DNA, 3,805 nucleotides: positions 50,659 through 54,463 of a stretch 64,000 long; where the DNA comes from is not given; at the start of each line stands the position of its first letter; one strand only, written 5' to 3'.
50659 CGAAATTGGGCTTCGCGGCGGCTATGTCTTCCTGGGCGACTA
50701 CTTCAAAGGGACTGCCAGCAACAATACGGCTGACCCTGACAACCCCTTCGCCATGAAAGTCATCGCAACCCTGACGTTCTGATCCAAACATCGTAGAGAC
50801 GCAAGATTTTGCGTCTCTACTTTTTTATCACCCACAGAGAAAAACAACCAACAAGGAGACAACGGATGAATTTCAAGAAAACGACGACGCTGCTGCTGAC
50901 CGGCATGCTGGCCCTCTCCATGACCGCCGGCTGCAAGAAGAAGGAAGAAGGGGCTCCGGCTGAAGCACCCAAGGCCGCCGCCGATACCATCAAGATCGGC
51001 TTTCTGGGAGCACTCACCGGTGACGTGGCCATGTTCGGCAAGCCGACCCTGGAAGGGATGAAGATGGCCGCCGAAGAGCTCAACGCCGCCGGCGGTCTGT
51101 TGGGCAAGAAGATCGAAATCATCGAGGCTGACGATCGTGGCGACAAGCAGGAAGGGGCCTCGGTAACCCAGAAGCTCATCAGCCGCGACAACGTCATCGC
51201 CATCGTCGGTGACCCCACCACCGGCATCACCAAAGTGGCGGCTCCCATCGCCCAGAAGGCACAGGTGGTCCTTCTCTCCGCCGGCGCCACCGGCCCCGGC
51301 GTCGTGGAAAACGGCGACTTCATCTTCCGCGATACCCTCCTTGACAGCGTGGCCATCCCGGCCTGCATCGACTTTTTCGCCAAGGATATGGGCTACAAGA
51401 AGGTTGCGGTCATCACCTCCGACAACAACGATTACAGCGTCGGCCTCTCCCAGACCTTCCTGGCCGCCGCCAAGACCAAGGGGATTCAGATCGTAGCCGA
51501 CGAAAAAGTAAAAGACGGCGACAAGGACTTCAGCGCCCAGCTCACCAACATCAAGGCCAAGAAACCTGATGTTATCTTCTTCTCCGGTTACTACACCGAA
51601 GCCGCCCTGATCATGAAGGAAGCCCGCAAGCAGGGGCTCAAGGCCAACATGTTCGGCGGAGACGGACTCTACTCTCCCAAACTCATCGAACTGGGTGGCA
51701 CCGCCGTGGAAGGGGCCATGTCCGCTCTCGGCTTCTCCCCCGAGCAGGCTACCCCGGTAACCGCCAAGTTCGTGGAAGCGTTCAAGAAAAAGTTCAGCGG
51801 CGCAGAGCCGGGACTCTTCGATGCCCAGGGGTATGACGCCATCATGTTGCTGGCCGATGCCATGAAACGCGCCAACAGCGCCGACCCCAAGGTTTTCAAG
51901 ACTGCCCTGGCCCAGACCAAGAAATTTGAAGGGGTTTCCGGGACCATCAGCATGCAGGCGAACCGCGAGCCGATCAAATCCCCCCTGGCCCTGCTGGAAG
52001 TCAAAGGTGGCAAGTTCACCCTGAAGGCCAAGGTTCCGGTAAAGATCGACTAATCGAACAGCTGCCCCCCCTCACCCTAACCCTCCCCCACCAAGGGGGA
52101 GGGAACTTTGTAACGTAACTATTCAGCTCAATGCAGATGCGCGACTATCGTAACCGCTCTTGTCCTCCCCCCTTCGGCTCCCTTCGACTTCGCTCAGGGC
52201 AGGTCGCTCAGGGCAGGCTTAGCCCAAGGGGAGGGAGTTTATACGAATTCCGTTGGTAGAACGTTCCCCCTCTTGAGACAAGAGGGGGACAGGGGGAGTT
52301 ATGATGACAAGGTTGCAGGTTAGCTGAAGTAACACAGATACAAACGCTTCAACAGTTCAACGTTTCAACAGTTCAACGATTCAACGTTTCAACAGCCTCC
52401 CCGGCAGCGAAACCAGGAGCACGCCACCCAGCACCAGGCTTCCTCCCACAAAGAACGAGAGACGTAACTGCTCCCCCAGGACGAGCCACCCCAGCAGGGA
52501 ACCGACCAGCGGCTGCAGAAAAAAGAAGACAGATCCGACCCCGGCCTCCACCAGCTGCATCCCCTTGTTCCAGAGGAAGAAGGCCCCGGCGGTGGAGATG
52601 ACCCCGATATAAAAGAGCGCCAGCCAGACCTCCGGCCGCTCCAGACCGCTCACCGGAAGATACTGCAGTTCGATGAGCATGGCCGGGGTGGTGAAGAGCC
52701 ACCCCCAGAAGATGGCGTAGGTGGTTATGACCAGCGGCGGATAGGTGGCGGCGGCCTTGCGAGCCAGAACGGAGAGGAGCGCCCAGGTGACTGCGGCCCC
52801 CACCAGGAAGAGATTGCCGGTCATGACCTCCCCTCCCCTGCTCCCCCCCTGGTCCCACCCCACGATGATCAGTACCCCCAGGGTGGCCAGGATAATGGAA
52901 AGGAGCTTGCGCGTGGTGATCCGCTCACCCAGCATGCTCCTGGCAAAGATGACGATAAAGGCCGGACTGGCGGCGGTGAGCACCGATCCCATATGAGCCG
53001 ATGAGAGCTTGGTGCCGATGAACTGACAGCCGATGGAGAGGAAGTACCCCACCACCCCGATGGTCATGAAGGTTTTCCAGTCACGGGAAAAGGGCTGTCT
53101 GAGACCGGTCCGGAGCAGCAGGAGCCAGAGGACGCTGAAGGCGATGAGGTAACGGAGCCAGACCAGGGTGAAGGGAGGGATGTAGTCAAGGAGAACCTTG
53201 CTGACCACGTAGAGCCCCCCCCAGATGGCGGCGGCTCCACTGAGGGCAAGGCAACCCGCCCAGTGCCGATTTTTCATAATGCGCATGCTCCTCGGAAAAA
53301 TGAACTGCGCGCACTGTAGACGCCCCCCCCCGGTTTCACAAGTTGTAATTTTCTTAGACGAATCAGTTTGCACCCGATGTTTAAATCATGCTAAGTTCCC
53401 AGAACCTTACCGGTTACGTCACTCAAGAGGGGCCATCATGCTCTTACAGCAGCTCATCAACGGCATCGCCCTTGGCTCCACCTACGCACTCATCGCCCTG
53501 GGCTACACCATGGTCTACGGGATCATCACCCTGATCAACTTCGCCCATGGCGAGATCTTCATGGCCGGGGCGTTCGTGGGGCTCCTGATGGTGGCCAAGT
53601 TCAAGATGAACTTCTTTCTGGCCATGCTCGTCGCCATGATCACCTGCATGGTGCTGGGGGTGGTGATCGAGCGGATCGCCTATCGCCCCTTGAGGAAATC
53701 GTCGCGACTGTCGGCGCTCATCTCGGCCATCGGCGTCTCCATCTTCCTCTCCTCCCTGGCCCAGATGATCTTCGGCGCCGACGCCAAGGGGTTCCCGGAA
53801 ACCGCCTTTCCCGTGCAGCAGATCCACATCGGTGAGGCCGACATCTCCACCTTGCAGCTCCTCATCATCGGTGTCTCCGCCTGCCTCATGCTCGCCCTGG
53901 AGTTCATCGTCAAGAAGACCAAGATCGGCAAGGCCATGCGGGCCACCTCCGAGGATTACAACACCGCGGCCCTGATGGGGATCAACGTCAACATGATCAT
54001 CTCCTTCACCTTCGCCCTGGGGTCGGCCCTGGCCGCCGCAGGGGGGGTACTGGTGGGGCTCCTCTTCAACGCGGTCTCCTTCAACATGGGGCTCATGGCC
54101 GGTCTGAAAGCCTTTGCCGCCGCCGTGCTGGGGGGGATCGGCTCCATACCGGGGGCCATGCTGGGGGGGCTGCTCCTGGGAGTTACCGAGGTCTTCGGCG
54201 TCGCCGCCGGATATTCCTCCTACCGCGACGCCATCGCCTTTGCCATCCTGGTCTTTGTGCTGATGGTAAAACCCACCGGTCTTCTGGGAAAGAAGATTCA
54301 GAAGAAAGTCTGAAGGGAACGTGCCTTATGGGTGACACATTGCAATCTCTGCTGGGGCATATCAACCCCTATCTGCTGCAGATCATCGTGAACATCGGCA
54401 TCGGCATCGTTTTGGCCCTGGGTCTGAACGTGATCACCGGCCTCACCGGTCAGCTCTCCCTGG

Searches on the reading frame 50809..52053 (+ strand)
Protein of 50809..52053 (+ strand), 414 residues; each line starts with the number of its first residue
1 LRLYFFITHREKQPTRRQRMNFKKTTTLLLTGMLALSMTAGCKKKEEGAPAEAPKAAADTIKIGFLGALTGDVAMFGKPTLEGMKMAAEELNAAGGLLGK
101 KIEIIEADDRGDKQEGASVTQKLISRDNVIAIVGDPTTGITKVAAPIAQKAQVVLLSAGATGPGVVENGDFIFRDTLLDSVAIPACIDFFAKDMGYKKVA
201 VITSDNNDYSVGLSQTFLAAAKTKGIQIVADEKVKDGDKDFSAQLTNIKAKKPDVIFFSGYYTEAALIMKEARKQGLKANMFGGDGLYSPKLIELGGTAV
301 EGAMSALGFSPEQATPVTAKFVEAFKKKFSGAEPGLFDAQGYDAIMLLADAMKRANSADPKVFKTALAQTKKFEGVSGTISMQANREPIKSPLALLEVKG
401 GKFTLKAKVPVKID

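Call 25: search_protein_families(library=pfam, proteins=[window:50809-52053:+])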
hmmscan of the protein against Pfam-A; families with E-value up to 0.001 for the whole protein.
window:50809-52053:+ (414 aa): 3 families
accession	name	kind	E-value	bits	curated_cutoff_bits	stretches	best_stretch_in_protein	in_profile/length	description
PF13458.12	Peripla_BP_6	-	3.7e-76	257.5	31.7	1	60-402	1-343/343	Periplasmic binding protein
PF01094.35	ANF_receptor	-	1.2e-34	120.3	25.4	1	82-400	4-352/353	Receptor family ligand binding region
PF13433.12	Peripla_BP_5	-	7.5e-30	104.7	27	1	61-393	1-332/363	Periplasmic binding protein domain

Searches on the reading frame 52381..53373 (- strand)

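Call 25: search_protein_families(library=pfam, proteins=[window:52381-53373:-])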
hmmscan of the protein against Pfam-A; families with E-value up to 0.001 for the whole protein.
window:52381-53373:- (330 aa): 3 families
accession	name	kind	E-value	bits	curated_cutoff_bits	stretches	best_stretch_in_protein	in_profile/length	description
PF00892.27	EamA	-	5.7e-49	166.3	28.2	2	39-171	2-134/135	EamA-like transporter family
PF03151.22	TPT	-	8.1e-05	22.6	30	0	56-169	19-134/291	Triose-phosphate Transporter family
PF16913.11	PUNUT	-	0.00015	21.6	30.6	1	102-207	74-185/321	Purine nucleobase transmembrane transport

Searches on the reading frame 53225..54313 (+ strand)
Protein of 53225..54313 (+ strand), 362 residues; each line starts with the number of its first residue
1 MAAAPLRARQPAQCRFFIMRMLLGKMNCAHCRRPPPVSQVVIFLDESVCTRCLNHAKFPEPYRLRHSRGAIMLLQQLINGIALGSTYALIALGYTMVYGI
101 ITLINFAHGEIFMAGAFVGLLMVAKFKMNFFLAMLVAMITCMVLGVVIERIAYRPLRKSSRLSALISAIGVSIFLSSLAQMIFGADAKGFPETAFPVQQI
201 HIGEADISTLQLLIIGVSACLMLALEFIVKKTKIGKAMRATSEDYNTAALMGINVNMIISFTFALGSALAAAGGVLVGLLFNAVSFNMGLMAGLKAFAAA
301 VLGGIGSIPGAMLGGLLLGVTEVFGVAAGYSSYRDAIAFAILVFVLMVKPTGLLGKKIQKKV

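Call 25: search_protein_families(library=pfam, proteins=[window:53225-54313:+])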
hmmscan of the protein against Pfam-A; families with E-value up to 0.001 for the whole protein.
window:53225-54313:+ (362 aa): 1 family
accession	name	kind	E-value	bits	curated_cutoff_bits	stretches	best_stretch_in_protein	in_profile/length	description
PF02653.21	BPD_transp_2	-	8.3e-46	156.7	26.8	1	77-346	2-269/269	Branched-chain amino acid transport system / permease component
